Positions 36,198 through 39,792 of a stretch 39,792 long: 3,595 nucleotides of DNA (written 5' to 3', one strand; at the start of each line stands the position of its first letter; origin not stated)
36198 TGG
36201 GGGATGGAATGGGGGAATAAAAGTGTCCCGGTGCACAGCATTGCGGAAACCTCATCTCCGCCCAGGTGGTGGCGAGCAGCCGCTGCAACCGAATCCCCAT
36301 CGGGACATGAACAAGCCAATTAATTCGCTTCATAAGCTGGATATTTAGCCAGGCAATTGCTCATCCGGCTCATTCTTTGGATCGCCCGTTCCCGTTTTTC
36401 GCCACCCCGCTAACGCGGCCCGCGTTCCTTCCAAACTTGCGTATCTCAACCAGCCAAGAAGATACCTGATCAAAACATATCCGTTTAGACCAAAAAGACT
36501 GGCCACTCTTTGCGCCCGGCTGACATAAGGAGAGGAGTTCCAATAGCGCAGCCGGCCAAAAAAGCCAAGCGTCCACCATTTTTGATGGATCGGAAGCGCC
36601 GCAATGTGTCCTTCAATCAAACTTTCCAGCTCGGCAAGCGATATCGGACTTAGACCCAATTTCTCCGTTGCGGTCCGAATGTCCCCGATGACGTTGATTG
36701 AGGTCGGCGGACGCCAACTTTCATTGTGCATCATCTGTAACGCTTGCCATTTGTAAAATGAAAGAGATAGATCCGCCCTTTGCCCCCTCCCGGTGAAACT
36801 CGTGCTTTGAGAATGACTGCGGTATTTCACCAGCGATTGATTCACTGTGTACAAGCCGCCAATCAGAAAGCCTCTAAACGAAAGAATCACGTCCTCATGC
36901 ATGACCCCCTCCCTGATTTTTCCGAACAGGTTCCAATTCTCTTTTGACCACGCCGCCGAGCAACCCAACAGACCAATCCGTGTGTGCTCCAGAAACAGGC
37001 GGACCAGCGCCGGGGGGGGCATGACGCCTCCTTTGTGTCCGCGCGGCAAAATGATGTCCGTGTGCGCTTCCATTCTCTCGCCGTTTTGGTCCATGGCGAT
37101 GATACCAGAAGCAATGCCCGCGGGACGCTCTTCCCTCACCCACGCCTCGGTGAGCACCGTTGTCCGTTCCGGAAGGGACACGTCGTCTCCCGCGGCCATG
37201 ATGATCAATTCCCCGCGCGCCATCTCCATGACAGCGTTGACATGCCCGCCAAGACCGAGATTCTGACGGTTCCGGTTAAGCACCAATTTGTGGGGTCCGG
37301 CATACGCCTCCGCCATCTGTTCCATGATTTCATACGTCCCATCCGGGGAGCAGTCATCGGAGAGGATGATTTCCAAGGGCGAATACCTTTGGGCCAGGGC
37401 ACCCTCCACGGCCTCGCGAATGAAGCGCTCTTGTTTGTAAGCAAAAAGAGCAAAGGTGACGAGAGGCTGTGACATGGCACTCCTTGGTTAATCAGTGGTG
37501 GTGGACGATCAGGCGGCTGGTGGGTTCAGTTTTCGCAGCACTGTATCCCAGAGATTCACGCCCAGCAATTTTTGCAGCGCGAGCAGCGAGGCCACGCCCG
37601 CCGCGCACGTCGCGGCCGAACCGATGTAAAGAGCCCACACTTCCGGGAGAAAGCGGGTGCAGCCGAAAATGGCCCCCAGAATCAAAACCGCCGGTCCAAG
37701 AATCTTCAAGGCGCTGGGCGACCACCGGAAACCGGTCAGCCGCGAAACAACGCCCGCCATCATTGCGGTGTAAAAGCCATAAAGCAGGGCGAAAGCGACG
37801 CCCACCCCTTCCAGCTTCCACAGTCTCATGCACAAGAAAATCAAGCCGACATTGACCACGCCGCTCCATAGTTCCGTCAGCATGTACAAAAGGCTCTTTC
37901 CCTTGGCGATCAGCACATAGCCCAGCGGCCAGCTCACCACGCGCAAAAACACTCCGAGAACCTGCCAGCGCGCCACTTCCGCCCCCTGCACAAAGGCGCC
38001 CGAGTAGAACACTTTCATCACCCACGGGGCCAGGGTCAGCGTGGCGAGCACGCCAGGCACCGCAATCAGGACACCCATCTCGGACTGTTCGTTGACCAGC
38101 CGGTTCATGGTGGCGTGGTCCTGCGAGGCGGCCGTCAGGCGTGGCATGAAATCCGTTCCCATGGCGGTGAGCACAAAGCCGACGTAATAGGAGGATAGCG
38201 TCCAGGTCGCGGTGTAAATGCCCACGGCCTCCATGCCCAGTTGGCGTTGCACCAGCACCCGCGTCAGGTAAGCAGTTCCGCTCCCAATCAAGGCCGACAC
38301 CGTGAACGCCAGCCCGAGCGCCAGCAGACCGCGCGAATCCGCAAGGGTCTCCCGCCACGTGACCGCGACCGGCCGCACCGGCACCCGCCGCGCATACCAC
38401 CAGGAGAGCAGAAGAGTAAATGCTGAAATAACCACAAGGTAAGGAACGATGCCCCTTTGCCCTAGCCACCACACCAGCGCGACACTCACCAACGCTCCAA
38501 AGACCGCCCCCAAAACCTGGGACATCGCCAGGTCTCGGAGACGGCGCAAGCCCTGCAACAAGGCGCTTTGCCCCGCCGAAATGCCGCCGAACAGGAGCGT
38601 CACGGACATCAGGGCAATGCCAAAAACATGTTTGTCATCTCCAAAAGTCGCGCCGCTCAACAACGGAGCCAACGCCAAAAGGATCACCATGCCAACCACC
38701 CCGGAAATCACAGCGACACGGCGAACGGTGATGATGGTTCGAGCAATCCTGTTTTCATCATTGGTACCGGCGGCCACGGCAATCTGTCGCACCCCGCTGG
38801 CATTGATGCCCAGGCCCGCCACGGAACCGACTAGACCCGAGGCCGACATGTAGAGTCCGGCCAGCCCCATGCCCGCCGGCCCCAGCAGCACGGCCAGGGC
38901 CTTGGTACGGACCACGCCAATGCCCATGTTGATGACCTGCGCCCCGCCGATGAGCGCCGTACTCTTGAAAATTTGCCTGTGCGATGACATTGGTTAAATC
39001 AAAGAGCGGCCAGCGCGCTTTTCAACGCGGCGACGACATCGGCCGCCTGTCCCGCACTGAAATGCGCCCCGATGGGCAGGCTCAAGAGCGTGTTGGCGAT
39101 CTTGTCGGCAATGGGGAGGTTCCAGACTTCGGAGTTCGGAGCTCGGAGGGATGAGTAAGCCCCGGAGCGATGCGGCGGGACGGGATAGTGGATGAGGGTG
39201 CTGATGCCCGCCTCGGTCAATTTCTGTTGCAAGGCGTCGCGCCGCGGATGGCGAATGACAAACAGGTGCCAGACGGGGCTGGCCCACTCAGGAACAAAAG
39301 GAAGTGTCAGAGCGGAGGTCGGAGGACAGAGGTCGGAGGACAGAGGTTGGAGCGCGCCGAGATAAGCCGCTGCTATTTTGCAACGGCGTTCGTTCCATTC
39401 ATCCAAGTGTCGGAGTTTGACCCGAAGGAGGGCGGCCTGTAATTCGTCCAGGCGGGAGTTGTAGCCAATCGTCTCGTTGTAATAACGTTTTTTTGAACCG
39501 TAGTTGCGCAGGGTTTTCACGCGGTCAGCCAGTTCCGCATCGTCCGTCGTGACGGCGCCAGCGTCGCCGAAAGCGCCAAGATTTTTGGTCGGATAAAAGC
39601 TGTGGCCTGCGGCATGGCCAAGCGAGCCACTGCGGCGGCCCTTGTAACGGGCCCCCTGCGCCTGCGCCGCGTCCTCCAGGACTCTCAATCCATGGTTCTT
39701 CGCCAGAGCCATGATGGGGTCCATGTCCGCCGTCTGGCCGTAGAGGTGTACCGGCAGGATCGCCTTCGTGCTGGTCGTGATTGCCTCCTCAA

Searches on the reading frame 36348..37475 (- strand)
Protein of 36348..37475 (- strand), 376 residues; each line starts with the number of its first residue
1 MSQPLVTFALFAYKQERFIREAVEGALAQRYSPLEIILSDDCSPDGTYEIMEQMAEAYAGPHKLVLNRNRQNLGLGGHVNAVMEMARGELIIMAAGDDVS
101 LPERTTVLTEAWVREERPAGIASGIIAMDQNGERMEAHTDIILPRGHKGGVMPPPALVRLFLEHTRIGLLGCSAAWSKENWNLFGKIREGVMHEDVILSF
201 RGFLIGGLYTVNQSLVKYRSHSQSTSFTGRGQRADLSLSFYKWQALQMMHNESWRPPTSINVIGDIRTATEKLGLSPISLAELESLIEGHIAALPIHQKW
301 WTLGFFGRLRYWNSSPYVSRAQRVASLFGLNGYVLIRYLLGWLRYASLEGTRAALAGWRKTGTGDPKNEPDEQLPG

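Call 20: search_protein_families(library=pfam, proteins=[window:36348-37475:-], max_evalue=0.001)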
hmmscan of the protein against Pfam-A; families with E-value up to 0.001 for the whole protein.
window:36348-37475:- (376 aa): 2 families
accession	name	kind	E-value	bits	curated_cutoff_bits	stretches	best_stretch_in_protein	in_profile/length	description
PF00535.33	Glycos_transf_2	-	1.3e-19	71.2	23.3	1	12-117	6-108/168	Glycosyl transferase family 2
PF13641.12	Glyco_tranf_2_3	-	1.7e-08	35.2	27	1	6-104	3-103/230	Glycosyltransferase like family 2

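Call 49: search_protein_families(library=ncbifam, proteins=[window:36348-37475:-], max_evalue=0.001)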
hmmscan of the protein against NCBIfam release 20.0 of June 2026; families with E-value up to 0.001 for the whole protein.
window:36348-37475:- (376 aa): 11 families
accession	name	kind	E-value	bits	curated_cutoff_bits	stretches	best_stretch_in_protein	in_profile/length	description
NF053739.1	GlytfEpsEBac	equivalog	1e-17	64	450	1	6-134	3-129/265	glycosyltransferase EpsE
NF047683.1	TeichurnBiosyTuaG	equivalog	7.7e-11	42.1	400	1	2-136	4-134/252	teichuronic acid biosynthesis protein TuaG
NF050050.1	ProtGlycPglI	equivalog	2.1e-10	40.5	500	1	6-109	4-105/306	GalNAc(5)-diNAcBac-PP-undecaprenol beta-1,3-glucosyltransferase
NF041394.1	GtaseAglG_Halo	equivalog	2.5e-09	36.9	440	1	12-114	9-109/304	glucosyl-dolichyl phosphate glucuronosyltransferase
NF007482.0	PRK10073.1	equivalog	2e-08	33.6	423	1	10-252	12-249/334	glycosyltransferase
TIGR03937.1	PgaC_IcaA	equivalog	4.1e-08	32.6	422.3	1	3-100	44-138/407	poly-beta-1,6-N-acetyl-D-glucosamine synthase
NF007453.0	PRK10018.1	equivalog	1.2e-06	28.4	382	1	3-108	5-107/280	colanic acid biosynthesis glycosyltransferase WcaA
TIGR04017.1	WcaA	equivalog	1.6e-06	27.9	495.75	1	2-109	3-107/279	colanic acid biosynthesis glycosyltransferase WcaA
TIGR03469.1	HpnB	hypoth_equivalog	4.1e-06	26.1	379.25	1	4-82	44-124/386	hopene-associated glycosyltransferase HpnB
NF047588.1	GlcsyltransPgfSStrep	equivalog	0.00082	18.7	500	0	30-102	31-100/308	glycosyltransferase PgfS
NF038299.1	EPS_HpsN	equivalog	0.00097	18.2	425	0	6-124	3-117/317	hormogonium polysaccharide biosynthesis glycosyltransferase HpsN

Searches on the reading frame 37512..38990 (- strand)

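Call 20: search_protein_families(library=pfam, proteins=[window:37512-38990:-], max_evalue=0.001)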
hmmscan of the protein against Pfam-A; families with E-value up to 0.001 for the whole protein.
window:37512-38990:- (493 aa): 2 families
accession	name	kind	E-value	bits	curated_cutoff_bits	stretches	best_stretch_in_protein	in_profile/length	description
PF01943.22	Polysacc_synt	-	1e-21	78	28.2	1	9-285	3-270/274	Polysaccharide biosynthesis protein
PF13440.11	Polysacc_synt_3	-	4.1e-20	72.7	23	1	32-332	2-287/293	Polysaccharide biosynthesis protein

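Call 49: search_protein_families(library=ncbifam, proteins=[window:37512-38990:-], max_evalue=0.001)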
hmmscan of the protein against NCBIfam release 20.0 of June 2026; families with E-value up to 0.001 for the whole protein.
window:37512-38990:- (493 aa): 5 families
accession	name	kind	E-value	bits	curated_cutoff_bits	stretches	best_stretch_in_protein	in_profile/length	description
NF011679.0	PRK15099.1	equivalog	1.3e-25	90.6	325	1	15-414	11-408/416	lipid III flippase WzxE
TIGR02900.1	spore_V_B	equivalog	1.2e-13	50.6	372.3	1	8-193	2-186/488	stage V sporulation protein B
NF007773.0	PRK10459.1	equivalog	3.2e-13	49.5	273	1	17-439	17-427/492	MOP flippase family protein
NF047674.1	TeichurnBiosyTuaB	equivalog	2.8e-11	43.1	580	1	52-403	43-391/469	teichuronic acid biosynthesis protein TuaB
NF058658.1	Oglyco_Wzx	exception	3.3e-05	23.1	720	1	17-389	24-377/478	O-glycosylation flippase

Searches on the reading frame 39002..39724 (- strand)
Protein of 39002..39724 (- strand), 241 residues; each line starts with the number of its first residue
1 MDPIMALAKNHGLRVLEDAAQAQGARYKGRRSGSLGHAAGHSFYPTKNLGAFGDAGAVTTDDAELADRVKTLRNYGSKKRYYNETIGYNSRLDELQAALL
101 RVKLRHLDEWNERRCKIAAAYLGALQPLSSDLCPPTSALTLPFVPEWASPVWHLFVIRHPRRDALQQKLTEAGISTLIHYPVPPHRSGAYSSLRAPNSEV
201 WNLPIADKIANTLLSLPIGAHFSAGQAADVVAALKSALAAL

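Call 48: search_protein_families(library=pfam, proteins=[window:39002-39724:-], max_evalue=0.1)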
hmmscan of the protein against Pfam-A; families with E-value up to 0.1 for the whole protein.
window:39002-39724:- (241 aa): 2 families
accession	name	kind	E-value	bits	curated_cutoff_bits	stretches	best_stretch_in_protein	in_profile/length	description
PF01041.23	DegT_DnrJ_EryC1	-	1.6e-60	205.7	19.8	1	1-234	128-359/360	DegT/DnrJ/EryC1/StrS aminotransferase family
PF13643.11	DUF4145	-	0.062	13.8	23.1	0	16-77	22-69/88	Domain of unknown function (DUF4145)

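Call 49: search_protein_families(library=ncbifam, proteins=[window:39002-39724:-], max_evalue=0.001)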
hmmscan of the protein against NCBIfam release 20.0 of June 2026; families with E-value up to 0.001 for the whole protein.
window:39002-39724:- (241 aa): 7 families
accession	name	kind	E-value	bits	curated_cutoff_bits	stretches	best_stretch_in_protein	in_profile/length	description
NF008687.0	PRK11706.1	equivalog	6.7e-36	123.8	375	1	1-237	135-373/375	dTDP-4-amino-4,6-dideoxygalactose transaminase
TIGR03588.1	PseC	equivalog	5.8e-32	111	423.5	1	1-237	138-379/380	UDP-4-amino-4,6-dideoxy-N-acetyl-beta-L-altrosamine transaminase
TIGR02379.1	ECA_wecE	subfamily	1.1e-27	96.7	434.85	1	1-235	135-372/376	dTDP-4-amino-4,6-dideoxy-D-glucose transaminase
NF008658.2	PRK11658.1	equivalog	4.7e-27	94.6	631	1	1-237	137-376/379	UDP-4-amino-4-deoxy-L-arabinose aminotransferase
TIGR04427.1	PLP_DesI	equivalog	7.2e-24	84.6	650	1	4-125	157-277/390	dTDP-4-dehydro-6-deoxyglucose aminotransferase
TIGR04181.1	NHT_00031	hypoth_equivalog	6.5e-21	74.6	420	1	1-179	150-325/359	LegC family aminotransferase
NF011936.0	PRK15407.1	equivalog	4.3e-19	68.5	423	1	2-76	178-251/440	lipopolysaccharide biosynthesis protein RfbH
